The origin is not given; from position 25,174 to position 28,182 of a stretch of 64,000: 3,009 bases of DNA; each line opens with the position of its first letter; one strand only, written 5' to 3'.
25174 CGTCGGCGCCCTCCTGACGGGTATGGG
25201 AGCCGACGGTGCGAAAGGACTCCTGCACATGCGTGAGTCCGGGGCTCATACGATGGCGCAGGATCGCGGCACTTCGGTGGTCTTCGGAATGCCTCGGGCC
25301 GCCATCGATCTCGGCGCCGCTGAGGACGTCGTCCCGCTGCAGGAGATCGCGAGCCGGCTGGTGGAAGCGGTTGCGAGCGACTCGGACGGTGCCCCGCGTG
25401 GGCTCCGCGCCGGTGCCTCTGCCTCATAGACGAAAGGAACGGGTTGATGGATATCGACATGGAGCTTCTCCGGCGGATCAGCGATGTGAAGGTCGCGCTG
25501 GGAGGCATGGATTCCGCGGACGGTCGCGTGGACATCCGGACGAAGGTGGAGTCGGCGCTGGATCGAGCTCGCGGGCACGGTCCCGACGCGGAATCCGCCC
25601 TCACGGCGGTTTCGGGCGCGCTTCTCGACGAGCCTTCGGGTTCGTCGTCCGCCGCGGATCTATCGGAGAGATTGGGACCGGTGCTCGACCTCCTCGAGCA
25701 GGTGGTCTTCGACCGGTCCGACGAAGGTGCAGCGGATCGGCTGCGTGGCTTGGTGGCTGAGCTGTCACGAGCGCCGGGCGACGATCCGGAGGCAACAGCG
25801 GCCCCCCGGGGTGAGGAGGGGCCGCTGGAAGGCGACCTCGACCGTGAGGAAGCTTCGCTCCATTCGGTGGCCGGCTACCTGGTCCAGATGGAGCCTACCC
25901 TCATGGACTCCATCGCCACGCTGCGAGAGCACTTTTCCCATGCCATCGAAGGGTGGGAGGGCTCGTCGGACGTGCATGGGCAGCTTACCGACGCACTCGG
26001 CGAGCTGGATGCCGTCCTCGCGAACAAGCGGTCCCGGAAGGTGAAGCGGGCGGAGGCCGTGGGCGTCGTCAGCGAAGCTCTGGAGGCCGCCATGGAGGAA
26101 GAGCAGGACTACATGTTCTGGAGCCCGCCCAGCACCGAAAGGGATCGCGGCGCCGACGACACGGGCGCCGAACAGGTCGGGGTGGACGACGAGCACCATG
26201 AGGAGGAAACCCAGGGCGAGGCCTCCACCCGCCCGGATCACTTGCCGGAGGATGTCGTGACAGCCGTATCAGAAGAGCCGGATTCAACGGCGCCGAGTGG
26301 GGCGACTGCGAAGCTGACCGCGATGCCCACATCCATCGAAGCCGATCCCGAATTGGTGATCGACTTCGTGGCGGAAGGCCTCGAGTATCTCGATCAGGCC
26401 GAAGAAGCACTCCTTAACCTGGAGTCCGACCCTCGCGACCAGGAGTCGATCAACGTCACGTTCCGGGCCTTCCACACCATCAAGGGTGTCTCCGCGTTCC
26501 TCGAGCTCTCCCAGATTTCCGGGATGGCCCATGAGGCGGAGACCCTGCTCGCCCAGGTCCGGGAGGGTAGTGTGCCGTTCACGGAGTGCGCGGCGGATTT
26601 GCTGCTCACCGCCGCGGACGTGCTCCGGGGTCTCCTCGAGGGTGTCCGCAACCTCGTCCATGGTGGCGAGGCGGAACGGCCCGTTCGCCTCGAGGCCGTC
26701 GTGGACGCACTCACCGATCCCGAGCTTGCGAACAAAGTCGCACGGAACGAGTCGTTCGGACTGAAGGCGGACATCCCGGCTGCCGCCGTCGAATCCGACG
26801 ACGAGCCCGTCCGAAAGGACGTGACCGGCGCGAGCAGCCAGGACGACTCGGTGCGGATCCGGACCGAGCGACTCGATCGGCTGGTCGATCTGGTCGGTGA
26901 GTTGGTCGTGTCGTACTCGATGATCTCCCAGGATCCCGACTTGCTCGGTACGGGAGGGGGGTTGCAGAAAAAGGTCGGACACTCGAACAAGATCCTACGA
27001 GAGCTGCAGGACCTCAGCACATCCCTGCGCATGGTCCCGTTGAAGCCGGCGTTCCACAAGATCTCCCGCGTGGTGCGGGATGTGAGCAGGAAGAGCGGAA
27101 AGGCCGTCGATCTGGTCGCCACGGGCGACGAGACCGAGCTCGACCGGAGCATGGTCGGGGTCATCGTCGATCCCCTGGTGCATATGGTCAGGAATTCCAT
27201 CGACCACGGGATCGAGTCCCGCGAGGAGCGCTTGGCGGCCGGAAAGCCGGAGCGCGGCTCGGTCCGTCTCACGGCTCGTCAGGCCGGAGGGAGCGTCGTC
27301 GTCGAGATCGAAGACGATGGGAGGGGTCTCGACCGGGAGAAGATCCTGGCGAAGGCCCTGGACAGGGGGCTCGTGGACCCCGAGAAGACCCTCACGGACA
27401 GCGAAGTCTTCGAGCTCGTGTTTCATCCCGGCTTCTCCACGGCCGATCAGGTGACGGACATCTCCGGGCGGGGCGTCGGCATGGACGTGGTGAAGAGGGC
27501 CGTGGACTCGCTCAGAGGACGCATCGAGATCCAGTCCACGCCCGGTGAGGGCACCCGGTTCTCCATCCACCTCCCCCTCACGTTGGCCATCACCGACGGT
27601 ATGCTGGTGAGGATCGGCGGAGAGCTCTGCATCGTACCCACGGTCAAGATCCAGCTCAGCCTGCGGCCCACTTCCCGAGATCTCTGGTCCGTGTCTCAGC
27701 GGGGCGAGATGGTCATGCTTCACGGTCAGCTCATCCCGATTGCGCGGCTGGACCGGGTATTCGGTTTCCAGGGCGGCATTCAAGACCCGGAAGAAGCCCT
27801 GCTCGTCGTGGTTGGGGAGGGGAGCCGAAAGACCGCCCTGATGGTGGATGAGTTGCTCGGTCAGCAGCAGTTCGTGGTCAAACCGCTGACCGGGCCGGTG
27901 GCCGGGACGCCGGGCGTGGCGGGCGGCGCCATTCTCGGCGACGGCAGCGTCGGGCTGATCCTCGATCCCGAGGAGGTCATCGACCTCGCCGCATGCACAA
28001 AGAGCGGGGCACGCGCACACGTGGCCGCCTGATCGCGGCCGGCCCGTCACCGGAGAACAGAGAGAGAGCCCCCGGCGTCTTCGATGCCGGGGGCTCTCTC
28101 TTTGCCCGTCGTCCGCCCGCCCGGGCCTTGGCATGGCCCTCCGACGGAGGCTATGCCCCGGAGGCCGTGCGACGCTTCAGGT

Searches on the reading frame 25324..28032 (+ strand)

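Call 21: search_protein_families(library=pfam, proteins=[window:25324-28032:+], max_evalue=0.001)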
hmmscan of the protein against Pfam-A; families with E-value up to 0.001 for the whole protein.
window:25324-28032:+ (902 aa): 4 families
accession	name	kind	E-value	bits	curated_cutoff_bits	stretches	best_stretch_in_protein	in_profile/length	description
PF02518.31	HATPase_c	-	3.7e-20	72.9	26.4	1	616-753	4-110/111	Histidine kinase-, DNA gyrase B-, and HSP90-like ATPase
PF01584.24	CheW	-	3.7e-20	72.4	23.5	1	759-887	2-135/138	CheW-like domain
PF01627.28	Hpt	-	1.4e-13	51.3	24.6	1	343-435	1-75/84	Hpt domain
PF02895.20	H-kinase_dim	-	5.6e-09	36.8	23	1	508-563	2-63/68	Signal transducing histidine kinase, homodimeric domain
